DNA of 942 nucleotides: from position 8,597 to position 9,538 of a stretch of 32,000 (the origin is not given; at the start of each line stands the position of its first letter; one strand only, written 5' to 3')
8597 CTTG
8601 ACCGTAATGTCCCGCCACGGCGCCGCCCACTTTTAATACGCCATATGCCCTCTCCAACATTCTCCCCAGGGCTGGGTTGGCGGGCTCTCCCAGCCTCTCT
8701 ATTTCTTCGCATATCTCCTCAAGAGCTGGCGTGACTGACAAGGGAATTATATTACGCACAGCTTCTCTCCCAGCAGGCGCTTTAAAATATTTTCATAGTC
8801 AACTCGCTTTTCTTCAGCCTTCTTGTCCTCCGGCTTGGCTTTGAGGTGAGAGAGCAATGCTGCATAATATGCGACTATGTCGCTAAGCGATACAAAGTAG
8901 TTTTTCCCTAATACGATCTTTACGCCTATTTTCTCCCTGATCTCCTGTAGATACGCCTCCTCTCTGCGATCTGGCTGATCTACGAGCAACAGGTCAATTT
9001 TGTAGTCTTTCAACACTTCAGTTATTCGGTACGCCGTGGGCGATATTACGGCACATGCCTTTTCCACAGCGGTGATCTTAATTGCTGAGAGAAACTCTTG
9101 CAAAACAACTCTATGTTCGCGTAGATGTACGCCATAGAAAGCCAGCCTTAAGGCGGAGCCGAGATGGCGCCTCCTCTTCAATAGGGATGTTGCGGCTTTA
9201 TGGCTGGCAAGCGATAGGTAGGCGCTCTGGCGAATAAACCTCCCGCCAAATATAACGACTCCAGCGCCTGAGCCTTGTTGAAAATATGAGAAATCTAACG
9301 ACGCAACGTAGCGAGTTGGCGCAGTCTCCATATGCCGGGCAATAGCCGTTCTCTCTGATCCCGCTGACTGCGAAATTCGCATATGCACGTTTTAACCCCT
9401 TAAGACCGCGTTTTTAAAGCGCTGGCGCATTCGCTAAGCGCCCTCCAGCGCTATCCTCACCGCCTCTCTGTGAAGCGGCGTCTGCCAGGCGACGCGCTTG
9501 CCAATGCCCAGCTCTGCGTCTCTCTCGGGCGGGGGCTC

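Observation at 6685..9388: Overlapping three-gene operon: possible RNase H-like protein, divergent P-loop ATPase and wHTH/helical protein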

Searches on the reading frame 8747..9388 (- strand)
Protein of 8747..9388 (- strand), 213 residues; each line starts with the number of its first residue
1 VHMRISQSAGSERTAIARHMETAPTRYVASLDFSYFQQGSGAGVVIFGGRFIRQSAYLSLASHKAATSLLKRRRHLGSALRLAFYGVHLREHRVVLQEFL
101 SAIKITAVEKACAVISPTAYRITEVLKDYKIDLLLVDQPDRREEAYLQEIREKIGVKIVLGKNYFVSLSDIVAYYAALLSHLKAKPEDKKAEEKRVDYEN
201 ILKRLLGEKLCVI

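Call 3: search_protein_families(library=pfam, proteins=[window:8747-9388:-], max_evalue=1)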
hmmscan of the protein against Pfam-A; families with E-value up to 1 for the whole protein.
window:8747-9388:- (213 aa): 0 families

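Call 4: search_protein_families(library=padloc, proteins=[window:8747-9388:-], max_evalue=1)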
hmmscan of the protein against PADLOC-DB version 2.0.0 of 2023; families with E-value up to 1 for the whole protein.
window:8747-9388:- (213 aa): 0 families

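Call 5: search_protein_families(library=ncbifam, proteins=[window:8747-9388:-], max_evalue=1)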
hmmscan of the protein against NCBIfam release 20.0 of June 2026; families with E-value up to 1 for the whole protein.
window:8747-9388:- (213 aa): 1 family
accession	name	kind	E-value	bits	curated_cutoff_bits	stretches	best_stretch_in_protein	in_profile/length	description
NF011684.0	PRK15104.1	equivalog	0.092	11.4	947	1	151-195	157-201/543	oligopeptide ABC transporter substrate-binding protein OppA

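Call 10: search_solved_structures(query=window:8747-9388:-, max_evalue=10)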
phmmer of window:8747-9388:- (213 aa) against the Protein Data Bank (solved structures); distinct sequences matched with E-value up to 10: 7.
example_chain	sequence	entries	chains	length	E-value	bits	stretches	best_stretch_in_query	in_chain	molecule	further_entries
7b07_A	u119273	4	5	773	0.46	13.6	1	120-163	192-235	DNA polymerase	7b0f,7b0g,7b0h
7b06_A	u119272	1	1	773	0.47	13.6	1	120-163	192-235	DNA polymerase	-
7b08_A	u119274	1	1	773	0.48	13.6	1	120-163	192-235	DNA polymerase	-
1tgo_A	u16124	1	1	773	0.5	13.5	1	120-163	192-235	PROTEIN (THERMOSTABLE B DNA POLYMERASE)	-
9gp8_A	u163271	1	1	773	0.5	13.5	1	120-163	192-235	DNA polymerase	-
8rdu_D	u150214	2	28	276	0.98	12.6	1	114-160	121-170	ShTnsC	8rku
7m99_A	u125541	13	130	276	0.98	12.6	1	114-160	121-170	TnsC | ShTnsC | TnsC filament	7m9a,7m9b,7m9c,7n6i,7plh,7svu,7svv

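Call 13: search_protein_families(library=phrogs, proteins=[window:8747-9388:-], max_evalue=1)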
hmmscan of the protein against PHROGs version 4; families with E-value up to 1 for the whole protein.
window:8747-9388:- (213 aa): 1 family
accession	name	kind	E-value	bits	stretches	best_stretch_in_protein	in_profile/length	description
phrog_15194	-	unknown function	0.057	14.6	1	127-188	13-71/99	-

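Call 23: find_homologous_proteins(query=A1, max_evalue=0.01)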
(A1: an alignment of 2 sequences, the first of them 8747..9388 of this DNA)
Query A1 (2 sequences) (213 aa, profile of the alignment): 3 proteins with E <= 0.01 among 5314 candidates.
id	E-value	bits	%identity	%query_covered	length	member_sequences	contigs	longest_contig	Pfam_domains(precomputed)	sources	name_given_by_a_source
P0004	2.8e-114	398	100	99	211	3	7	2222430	-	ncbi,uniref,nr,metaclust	ncbi:hypothetical protein CGL51_12750 [Pyrobaculum aerophilum]|uniref:Uncharacterized protein n=3 Ta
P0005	1.7e-111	389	39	90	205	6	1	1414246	-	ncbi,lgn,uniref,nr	ncbi:hypothetical protein ODS41_03295 [Pyrobaculum sp. 3827-6]|uniref:hypothetical protein n=2 Tax=u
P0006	2.2e-62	229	41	90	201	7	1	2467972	-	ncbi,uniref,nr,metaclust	ncbi:hypothetical protein [Pyrobaculum ferrireducens]|uniref:Uncharacterized protein n=1 Tax=Pyrobac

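Call 24: find_encoding_contigs(protein=P0006, flank=10000)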
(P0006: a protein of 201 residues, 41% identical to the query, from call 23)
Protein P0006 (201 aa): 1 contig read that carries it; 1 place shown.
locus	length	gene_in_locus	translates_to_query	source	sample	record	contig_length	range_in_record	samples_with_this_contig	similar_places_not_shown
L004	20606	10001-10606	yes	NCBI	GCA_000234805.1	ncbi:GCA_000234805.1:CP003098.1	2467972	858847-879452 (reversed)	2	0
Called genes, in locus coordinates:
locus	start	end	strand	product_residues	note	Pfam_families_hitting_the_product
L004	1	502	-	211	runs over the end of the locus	PF00081:Sod_Fe_N, PF02777:Sod_Fe_C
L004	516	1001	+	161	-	PF05168:HEPN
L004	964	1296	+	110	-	PF01909:NTP_transf_2, PF18765:Polbeta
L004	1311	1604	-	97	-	PF00355:Rieske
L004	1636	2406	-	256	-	PF01061:ABC2_membrane, PF12730:ABC2_membrane_4 (weak), PF12698:ABC2_membrane_3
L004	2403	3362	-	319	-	PF00005:ABC_tran, PF13304:AAA_21 (weak), PF13732:DrrA1-3_C (weak)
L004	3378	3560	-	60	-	-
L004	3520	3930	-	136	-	PF10502:Peptidase_S26 (weak)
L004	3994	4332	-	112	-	PF01978:TrmB (weak)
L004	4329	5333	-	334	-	PF01145:Band_7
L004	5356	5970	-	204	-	PF06325:PrmA, PF05175:MTS, PF01170:UPF0020 (weak), PF13649:Methyltransf_25, PF13847:Methyltransf_31 (weak), PF08241:Methyltransf_11, PF08242:Methyltransf_12 (weak)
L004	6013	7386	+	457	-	PF00291:PALP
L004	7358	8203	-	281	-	PF13489:Methyltransf_23 (weak)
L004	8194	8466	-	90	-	-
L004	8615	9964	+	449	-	-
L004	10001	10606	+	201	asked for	-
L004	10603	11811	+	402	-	-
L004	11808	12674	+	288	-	-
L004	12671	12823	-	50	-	-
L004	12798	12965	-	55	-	-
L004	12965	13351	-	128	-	-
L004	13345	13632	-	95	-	-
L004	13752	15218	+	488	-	PF22230:Csx1_CARF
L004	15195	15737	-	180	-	-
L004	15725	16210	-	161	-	-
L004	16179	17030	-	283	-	PF02463:SMC_N, PF13175:AAA_15, PF13476:AAA_23, PF13555:AAA_29 (weak), PF00005:ABC_tran (faint), PF13304:AAA_21 (weak)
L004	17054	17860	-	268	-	PF03787:RAMPs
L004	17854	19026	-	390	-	PF03787:RAMPs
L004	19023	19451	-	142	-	-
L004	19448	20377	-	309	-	PF03787:RAMPs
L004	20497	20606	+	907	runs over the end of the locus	PF12469:Cmr2_N, PF22335:Cas10-Cmr2_palm2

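Call 25: find_encoding_contigs(protein=P0005, flank=10000)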
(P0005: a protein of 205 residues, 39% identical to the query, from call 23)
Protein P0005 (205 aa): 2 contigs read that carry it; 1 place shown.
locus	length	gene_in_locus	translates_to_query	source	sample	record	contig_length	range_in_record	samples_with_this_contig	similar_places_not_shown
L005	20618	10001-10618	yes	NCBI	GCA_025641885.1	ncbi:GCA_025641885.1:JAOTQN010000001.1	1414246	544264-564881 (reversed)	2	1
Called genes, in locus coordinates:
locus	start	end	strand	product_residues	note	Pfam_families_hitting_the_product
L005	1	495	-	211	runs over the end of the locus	PF00081:Sod_Fe_N, PF02777:Sod_Fe_C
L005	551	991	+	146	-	PF05168:HEPN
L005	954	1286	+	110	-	PF01909:NTP_transf_2, PF18765:Polbeta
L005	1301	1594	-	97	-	-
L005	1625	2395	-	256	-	PF01061:ABC2_membrane, PF12730:ABC2_membrane_4 (weak), PF12698:ABC2_membrane_3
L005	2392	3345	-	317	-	PF00005:ABC_tran, PF13304:AAA_21 (weak), PF13732:DrrA1-3_C (weak)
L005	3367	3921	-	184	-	PF10502:Peptidase_S26 (weak)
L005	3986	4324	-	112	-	-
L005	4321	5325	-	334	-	PF01145:Band_7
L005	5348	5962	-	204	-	PF05175:MTS, PF06325:PrmA, PF01170:UPF0020 (weak), PF13649:Methyltransf_25, PF13847:Methyltransf_31 (weak), PF08241:Methyltransf_11, PF08242:Methyltransf_12 (weak)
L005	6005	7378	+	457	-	PF00291:PALP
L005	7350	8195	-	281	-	PF13489:Methyltransf_23 (weak)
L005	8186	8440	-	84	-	-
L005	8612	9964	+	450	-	-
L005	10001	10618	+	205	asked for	-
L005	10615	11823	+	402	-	-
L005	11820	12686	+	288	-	-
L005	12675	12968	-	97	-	-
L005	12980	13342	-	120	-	-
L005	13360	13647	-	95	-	-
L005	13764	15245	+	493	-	PF22230:Csx1_CARF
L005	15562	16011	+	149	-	-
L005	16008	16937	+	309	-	PF03787:RAMPs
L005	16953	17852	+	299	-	-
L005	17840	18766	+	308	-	-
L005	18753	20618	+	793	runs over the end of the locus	PF01966:HD, PF18211:Csm1_B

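Call 26: find_encoding_contigs(protein=P0004, flank=10000)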
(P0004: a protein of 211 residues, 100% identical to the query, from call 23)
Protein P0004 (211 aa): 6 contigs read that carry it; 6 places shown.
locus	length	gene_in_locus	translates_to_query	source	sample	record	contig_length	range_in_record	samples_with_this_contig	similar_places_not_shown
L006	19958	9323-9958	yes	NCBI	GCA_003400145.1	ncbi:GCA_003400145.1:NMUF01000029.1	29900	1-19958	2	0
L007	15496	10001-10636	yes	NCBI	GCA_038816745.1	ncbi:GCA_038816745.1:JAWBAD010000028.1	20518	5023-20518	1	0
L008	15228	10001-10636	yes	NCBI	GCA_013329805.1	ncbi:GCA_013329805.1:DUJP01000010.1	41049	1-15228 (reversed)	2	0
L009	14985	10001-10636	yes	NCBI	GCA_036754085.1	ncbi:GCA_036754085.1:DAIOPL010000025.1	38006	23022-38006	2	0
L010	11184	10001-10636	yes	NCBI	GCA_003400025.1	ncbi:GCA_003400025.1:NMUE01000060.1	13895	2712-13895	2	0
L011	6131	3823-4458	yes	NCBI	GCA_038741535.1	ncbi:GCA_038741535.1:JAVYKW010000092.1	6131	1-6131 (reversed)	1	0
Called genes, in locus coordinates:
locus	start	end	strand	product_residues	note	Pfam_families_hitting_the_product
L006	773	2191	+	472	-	-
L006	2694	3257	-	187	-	-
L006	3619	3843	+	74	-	PF01637:ATPase_2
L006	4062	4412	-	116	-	PF13650:Asp_protease_2, PF13975:gag-asp_proteas (weak)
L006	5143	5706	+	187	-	PF05942:PaREP1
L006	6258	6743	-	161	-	-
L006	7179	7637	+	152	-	PF00300:His_Phos_1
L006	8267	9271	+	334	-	PF01637:ATPase_2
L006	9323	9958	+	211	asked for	-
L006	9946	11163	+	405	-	-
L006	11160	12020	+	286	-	-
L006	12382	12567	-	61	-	-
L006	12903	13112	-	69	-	-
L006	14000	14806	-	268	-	-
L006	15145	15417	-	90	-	-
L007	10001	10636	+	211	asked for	-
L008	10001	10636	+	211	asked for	-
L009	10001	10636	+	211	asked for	-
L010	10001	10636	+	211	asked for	-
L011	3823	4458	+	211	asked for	-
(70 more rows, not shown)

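Call 36: search_solved_structures(query=A5, max_evalue=10)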
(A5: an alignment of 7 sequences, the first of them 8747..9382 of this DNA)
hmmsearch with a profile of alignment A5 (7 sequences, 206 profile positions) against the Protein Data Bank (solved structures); distinct sequences matched with E-value up to 10: 14.
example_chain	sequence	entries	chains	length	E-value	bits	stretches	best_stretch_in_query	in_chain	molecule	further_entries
5xp0_A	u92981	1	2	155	0.1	15.4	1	111-199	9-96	Probable csgAB operon transcriptional regulatory protein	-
3tw4_A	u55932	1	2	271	0.31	13.9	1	92-153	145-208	Septin-7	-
3t5d_A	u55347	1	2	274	0.32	13.8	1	92-153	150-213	Septin-7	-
6n0b_C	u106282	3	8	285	0.35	13.7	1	92-153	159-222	Septin-7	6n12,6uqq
4ys6_A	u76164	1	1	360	0.56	13.1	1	101-174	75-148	Putative solute-binding component of ABC transporter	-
5zkn_A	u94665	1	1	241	0.67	12.8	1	97-165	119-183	Putative N-acetylmannosamine-6-phosphate 2-epimerase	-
3bkr_A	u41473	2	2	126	0.73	12.7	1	45-142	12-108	Sterol Carrier Protein-2 like-3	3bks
5l3t_A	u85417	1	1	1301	0.9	12.4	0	42-85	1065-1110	Nuclear mRNA export protein SAC3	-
1o5u_A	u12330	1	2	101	1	12.2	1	97-161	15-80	novel Thermotoga maritima enzyme TM1112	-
1lkn_A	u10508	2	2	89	1.2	12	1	98-161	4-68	hypothetical protein tm1112 | uncharacterized protein TM1112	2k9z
7qnl_AAA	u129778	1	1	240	1.4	11.7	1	156-205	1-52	DARPIN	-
3dm5_A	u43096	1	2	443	2.1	11.2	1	100-146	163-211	Signal recognition 54 kDa protein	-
7mcd_A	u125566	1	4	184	3.2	10.6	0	75-141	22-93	AI-designed TIM-barrel F15C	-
2mr5_A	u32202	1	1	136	9.5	9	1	77-139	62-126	De novo designed Protein OR457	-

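Call 43: search_protein_families(library=pfam, alignment_id=A5, max_evalue=1)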
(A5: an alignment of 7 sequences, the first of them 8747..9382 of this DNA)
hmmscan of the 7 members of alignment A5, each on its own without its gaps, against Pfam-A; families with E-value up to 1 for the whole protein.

A. member 1, window:8747-9382:- (211 aa): 0 families

B. families by the number of members that match (of 7 scanned): 4 families
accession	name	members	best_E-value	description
PF22132.1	TilS-like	1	0.002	TilS-like substrate binding domain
PF10949.13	DUF2777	1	0.021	Protein of unknown function (DUF2777)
PF11845.13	Tll0287-like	1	0.053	Tll0287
PF00486.34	Trans_reg_C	1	0.23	Transcriptional regulatory protein, C terminal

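Call 45: predict_structure(alignment_id=A4)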
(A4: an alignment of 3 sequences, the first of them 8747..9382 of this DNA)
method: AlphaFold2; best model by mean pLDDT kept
length: 211 residues; sequences in the alignment: 3
mean_pLDDT: 47.6   pTM: 0.46
mean pLDDT of the five models: 47.6, 47.0, 46.2, 36.9, 36.7
residues with pLDDT >= 90: 0; 70-90: 17; 50-70: 55; < 50: 139
segments of 3 or more residues with pLDDT < 50: 1-22, 32-40, 44-118, 160-182, 203-211
pLDDT, mean of each block of 10 residues (from residue 1): 33 44 54 39 44 40 42 36 32 40 31 39 66 65 76 71 45 47 56 57 42 31
secondary structure, 60 per line:
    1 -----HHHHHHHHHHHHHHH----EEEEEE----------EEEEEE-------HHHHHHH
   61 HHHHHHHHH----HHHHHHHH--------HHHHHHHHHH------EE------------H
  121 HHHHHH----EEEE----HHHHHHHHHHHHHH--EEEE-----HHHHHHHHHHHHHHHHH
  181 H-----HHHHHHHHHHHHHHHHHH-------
elements in order: H6-20 E25-30 E41-46 H54-69 H74-81 H90-99 H120-126 E131-134 H139-152 E155-158 H164-181 H187-204

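Call 75: fold_search(model_id=the predicted structure, library=pdb)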
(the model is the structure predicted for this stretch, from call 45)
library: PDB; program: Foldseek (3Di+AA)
matches with E <= 10: 834; with E <= 0.001: 0
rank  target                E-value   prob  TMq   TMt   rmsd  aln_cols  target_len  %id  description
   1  3p83_E                4.2e-03  0.97  0.34  0.35   8.8       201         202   14  Structure of the PCNA:RNase HII complex from Archaeoglobus fulgidus. (released 2011-02-02)
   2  1i39                  8.7e-03  0.80  0.28  0.29  15.6       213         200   14  RNASE HII FROM ARCHAEOGLOBUS FULGIDUS (released 2001-04-11)
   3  3p83_F                1.9e-02  0.66  0.28  0.28  14.9       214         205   14  Structure of the PCNA:RNase HII complex from Archaeoglobus fulgidus. (released 2011-02-02)
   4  4bga_C                2.9e-02  0.47  0.27  0.19  17.9       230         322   12  Nucleotide-bound open form of a putative sugar kinase MK0840 from Methanopyrus kandleri (released 2013-11-27)
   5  7p9l_AAA              3.7e-02  0.66  0.29  0.21  15.2       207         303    9  N-acetylglucosamine kinase from Plesiomonas shigelloides compexed with alpha-N-acetylglucosamine-6-phosphate (released 2022-08-10)
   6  3p83_D                3.7e-02  0.60  0.30  0.30  14.7       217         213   15  Structure of the PCNA:RNase HII complex from Archaeoglobus fulgidus. (released 2011-02-02)
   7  7yyl_E                4.2e-02  0.54  0.27  0.24  14.5       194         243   11  nucleotide-free DCCP:DCCP-R complex (released 2022-12-28)
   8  4py5_A                5.3e-02  0.30  0.26  0.22  14.3       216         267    9  Thermovibrio ammonificans RNase H3 in complex with 19-mer RNA/DNA (released 2014-07-30)
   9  7yyl_F                6.7e-02  0.47  0.27  0.24  14.1       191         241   12  nucleotide-free DCCP:DCCP-R complex (released 2022-12-28)
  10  3c7n_A                6.7e-02  0.44  0.26  0.10  16.4       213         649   14  Structure of the Hsp110:Hsc70 Nucleotide Exchange Complex (released 2008-05-27)
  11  2b4j_B                7.6e-02  0.84  0.34  0.45   7.4       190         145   10  Structural basis for the recognition between HIV-1 integrase and LEDGF/p75 (released 2005-10-25)
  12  7t9h_B                8.1e-02  0.84  0.29  0.40   6.3       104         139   15  HIV Integrase in complex with Compound-15 (released 2022-04-06)
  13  7p7w_BBB              8.6e-02  0.54  0.30  0.22  14.9       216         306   10  N-acetylglucosamine kinase from Plesiomonas shigelloides compexed with alpha-N-acetylglucosamine and ADP (released 2022-08-03)
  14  8cbr_D                1.1e-01  0.84  0.32  0.44   7.5       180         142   10  HIV-1 Integrase Catalytic Core Domain and C-Terminal Domain in Complex with Allosteric Integrase Inhibitor BDM-2 (released 2023-06-07)
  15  4nyf_B                1.2e-01  0.82  0.36  0.49   7.4       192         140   12  HIV integrase in complex with inhibitor (released 2014-06-25)
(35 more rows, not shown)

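Call 99: search_protein_families(library=padloc, proteins=[L004:10001-10606:+, L005:10001-10618:+], max_evalue=0.1)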
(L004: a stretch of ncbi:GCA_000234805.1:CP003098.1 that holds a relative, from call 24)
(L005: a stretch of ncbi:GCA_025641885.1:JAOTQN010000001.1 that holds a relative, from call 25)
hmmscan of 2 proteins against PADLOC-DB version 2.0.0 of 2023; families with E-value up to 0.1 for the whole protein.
L004:10001-10606:+ (201 aa): 0 families

L005:10001-10618:+ (205 aa): 0 families
